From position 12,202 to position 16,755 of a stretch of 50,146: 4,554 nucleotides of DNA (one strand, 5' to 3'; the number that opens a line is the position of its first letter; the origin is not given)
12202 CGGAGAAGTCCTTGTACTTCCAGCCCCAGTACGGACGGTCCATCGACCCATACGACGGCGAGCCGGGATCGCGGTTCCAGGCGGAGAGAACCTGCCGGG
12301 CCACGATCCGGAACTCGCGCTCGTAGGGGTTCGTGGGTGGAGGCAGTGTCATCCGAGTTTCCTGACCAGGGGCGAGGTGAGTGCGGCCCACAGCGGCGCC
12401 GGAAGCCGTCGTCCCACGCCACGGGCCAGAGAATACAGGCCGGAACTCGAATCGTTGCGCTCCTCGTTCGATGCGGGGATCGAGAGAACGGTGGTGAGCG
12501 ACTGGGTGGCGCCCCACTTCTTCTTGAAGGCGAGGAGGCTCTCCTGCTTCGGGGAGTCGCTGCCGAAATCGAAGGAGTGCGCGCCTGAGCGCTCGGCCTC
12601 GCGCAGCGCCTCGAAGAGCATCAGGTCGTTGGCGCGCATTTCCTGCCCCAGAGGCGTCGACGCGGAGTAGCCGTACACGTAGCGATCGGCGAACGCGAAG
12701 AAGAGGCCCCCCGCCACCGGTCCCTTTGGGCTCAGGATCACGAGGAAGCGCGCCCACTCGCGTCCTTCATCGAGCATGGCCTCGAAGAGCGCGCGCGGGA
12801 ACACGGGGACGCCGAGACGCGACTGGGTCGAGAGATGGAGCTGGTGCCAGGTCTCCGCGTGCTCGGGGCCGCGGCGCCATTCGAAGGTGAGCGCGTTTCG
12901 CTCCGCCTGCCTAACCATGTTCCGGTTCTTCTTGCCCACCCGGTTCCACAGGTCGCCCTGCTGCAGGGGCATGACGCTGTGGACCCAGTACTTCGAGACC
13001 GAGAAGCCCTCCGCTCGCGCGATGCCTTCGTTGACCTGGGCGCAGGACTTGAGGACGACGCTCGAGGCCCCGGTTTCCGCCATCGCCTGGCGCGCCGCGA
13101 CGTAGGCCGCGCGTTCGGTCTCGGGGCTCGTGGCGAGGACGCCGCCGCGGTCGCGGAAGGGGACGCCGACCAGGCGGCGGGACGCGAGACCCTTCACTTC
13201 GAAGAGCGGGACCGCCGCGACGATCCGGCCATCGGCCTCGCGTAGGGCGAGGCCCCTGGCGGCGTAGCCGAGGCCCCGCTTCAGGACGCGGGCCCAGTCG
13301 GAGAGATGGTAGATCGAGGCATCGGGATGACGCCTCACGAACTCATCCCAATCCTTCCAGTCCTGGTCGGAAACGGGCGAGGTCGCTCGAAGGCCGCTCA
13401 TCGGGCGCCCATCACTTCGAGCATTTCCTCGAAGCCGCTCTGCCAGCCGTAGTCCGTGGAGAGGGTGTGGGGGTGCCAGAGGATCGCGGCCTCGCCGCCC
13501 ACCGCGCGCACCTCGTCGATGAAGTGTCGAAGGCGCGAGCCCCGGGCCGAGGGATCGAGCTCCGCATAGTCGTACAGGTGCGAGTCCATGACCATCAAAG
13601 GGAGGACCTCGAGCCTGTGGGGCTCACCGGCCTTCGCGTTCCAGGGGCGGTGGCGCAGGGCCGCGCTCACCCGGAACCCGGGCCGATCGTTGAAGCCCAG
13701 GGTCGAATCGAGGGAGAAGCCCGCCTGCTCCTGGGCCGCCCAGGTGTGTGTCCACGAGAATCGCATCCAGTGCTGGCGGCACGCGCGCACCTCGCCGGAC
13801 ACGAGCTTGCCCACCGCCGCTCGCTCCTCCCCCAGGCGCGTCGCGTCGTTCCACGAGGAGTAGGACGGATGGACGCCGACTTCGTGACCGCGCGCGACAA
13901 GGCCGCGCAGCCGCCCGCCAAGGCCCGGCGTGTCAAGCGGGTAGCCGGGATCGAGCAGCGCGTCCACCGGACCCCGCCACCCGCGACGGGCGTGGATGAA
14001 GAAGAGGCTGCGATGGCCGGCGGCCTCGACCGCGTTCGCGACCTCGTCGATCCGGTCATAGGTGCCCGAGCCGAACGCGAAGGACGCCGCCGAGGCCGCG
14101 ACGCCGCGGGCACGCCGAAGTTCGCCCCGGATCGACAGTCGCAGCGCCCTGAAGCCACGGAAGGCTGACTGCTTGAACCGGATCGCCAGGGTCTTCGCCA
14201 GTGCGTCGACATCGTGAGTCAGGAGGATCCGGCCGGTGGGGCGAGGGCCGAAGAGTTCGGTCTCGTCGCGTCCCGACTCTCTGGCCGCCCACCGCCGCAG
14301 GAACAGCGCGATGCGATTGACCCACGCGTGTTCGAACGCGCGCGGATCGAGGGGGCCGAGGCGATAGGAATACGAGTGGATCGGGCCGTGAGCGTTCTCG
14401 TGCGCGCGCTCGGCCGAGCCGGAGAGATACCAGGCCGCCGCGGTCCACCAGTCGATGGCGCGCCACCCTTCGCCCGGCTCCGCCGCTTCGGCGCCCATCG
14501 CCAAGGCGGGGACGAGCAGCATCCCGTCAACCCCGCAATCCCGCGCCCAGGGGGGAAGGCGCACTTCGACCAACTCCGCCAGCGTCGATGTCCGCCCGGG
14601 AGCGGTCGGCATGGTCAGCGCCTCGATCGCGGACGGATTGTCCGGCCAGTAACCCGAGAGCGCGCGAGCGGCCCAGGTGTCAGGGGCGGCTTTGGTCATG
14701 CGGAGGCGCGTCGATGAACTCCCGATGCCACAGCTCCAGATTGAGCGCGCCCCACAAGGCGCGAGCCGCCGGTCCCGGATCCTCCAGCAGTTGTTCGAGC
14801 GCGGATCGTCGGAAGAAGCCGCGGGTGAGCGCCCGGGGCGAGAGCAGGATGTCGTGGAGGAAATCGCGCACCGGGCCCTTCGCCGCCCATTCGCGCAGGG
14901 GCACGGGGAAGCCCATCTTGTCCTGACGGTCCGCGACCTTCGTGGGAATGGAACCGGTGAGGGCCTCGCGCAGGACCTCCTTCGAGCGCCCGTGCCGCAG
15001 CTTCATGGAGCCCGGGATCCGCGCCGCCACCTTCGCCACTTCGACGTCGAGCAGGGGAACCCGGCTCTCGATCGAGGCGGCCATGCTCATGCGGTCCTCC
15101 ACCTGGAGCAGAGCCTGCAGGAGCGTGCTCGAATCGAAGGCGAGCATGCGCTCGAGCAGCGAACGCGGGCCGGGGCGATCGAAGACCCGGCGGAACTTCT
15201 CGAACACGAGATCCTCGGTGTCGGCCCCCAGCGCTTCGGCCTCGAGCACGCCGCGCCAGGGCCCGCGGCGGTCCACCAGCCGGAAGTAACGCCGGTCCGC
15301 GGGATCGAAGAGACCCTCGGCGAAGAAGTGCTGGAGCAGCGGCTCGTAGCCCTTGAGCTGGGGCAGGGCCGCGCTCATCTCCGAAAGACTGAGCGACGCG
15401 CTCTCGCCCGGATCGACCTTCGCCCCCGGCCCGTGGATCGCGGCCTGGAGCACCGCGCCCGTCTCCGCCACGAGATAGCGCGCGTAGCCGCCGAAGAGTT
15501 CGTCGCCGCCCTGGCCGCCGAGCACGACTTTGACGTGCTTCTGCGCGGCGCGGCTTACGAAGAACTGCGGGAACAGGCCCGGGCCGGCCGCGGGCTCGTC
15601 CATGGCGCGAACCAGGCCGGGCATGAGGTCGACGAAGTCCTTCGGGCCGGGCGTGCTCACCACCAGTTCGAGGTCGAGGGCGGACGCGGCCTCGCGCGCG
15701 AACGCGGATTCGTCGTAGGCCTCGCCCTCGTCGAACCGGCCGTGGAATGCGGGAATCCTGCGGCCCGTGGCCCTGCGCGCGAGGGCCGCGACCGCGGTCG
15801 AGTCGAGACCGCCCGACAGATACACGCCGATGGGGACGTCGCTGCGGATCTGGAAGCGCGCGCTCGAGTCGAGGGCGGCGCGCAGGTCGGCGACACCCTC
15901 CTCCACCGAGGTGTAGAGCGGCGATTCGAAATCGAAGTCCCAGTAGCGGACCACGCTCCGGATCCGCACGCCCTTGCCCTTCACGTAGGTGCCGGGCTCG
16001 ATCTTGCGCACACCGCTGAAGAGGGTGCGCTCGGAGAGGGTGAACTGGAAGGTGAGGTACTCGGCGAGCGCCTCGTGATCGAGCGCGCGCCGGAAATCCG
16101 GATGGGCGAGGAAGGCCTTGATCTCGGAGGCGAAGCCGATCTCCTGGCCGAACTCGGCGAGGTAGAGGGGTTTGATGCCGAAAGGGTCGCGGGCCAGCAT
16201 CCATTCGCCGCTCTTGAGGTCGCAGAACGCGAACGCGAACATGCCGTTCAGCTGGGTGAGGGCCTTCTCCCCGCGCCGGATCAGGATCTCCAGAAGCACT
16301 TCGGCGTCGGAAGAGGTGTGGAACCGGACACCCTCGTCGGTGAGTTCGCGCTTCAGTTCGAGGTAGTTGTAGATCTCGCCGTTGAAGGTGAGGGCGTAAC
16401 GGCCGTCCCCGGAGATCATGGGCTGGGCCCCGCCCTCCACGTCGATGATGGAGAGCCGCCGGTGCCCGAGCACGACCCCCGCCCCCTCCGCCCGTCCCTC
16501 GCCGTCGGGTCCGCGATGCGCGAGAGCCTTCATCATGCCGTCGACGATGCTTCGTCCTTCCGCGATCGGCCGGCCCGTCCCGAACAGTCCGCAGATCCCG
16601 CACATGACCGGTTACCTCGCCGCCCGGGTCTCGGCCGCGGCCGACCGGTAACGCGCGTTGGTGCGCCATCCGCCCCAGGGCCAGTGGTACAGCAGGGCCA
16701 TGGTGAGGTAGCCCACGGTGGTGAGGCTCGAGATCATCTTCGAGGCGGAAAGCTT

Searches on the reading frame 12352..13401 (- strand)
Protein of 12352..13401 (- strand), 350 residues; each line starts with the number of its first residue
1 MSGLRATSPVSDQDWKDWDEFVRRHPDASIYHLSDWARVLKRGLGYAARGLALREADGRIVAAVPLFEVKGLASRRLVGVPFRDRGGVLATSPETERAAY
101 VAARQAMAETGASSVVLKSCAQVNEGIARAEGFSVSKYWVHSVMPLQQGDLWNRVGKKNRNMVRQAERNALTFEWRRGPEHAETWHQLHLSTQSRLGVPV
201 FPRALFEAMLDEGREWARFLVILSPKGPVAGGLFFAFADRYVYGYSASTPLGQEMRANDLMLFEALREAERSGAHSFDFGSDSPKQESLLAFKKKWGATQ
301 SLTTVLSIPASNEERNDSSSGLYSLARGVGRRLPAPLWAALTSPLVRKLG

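Call 11: search_protein_families(library=pfam, proteins=[window:12352-13401:-], max_evalue=0.001)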
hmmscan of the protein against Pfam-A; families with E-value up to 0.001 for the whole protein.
window:12352-13401:- (350 aa): 2 families
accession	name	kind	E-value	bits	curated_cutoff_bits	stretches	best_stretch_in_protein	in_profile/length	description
PF13480.13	Acetyltransf_6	-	6.1e-12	46.3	22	1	158-281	2-136/143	Acetyltransferase (GNAT) domain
PF02388.22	FemAB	-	2e-05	24.1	24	0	226-298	305-380/406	FemAB family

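Call 61: search_protein_families(library=ncbifam, proteins=[window:12352-13401:-], max_evalue=0.001)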
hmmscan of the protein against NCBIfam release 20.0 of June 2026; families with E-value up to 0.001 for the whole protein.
window:12352-13401:- (350 aa): 1 family
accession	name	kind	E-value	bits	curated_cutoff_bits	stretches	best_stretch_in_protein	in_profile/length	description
TIGR03019.1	pepcterm_femAB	equivalog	1.2e-42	146.2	260.35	1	17-350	2-330/330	FemAB family XrtA/PEP-CTERM system-associated protein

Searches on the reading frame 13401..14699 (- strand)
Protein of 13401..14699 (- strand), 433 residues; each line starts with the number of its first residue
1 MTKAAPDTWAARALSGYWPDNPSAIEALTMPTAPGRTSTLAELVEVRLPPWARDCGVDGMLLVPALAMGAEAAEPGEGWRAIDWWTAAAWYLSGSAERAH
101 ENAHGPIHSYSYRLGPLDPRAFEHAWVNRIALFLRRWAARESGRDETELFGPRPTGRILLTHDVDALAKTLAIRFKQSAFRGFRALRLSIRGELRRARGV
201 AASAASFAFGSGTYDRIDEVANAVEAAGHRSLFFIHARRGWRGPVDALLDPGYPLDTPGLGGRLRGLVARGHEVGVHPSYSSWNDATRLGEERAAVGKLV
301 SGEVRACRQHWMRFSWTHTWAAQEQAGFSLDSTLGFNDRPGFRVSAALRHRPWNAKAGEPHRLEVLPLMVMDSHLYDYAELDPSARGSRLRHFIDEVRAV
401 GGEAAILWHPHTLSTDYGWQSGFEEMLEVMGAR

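Call 11: search_protein_families(library=pfam, proteins=[window:13401-14699:-], max_evalue=0.001)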
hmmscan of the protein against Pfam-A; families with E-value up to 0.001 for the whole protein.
window:13401-14699:- (433 aa): 0 families

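Call 61: search_protein_families(library=ncbifam, proteins=[window:13401-14699:-], max_evalue=0.001)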
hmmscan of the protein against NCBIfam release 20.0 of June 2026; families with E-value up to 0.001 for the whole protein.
window:13401-14699:- (433 aa): 1 family
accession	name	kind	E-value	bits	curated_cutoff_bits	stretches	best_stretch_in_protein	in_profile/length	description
NF053580.1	deacetylase_VimE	equivalog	2.1e-18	66.2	440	1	153-421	157-419/431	UDP-2,3-diacetamido-2,3-dideoxy-alpha-D-glucuronate deacetylase VimE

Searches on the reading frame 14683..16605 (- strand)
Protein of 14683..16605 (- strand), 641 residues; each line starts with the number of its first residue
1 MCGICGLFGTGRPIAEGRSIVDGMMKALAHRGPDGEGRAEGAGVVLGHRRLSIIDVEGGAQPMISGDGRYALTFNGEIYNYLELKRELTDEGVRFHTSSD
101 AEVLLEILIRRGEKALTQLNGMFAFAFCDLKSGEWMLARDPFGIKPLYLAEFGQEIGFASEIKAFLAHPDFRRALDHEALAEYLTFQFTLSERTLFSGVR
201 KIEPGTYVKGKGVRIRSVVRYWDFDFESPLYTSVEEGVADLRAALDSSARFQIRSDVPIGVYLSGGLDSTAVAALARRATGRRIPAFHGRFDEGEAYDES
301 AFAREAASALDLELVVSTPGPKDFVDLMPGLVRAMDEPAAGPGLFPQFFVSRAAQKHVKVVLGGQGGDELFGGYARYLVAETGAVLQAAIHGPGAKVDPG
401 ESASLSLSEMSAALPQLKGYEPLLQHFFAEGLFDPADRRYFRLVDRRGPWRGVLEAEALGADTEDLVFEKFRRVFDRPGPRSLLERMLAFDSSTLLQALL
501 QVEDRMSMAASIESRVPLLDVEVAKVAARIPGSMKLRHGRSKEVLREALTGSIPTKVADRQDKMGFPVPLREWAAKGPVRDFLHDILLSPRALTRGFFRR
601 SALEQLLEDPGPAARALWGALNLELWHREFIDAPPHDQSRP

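Call 11: search_protein_families(library=pfam, proteins=[window:14683-16605:-], max_evalue=0.001)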
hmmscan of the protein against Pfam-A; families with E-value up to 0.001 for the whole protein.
window:14683-16605:- (641 aa): 3 families
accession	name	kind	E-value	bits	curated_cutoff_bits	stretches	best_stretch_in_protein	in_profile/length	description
PF00733.27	Asn_synthase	-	7.1e-86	289.5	21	1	241-628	2-354/354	Asparagine synthase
PF13537.11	GATase_7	-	6.6e-43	146.1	25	1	48-167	1-123/123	Glutamine amidotransferase domain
PF13522.11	GATase_6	-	1.6e-37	128.9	27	1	34-161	2-130/130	Glutamine amidotransferase domain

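Call 61: search_protein_families(library=ncbifam, proteins=[window:14683-16605:-], max_evalue=0.001)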
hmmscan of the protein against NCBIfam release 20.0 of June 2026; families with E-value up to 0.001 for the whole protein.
window:14683-16605:- (641 aa): 9 families
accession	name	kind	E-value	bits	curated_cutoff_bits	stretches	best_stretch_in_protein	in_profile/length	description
TIGR01536.1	asn_synth_AEB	equivalog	8.3e-138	460.6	267.1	1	2-566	1-517/517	asparagine synthase (glutamine-hydrolyzing)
TIGR03108.1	eps_aminotran_1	hypoth_equivalog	8.5e-118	394.7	816.9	2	1-380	1-380/628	XrtA/PEP-CTERM system amidotransferase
TIGR03104.1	trio_amidotrans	equivalog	1.5e-106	357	570.1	2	1-379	1-385/589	N-acetylglutaminylglutamine amidotransferase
NF006949.0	PRK09431.1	equivalog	1.7e-80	271.2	499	3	1-167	1-167/554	asparagine synthase B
NF033535.1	lass_lactam_cya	exception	5.8e-61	206.9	525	2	1-371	1-376/668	lasso peptide isopeptide bond-forming cyclase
NF033561.1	macrolact_Ik_Al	subfamily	7e-20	71.1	300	1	131-378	89-338/561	albusnodin/ikarugamycin family macrolactam cyclase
TIGR01134.1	purF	equivalog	5.4e-15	55.7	350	1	45-174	67-208/432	amidophosphoribosyltransferase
TIGR01135.1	glmS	equivalog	1.3e-09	37.1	418.05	1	59-183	83-215/607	glutamine--fructose-6-phosphate transaminase (isomerizing)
NF001484.0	PRK00331.1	subfamily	2.2e-09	36.3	381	1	59-179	84-212/601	isomerizing glutamine--fructose-6-phosphate transaminase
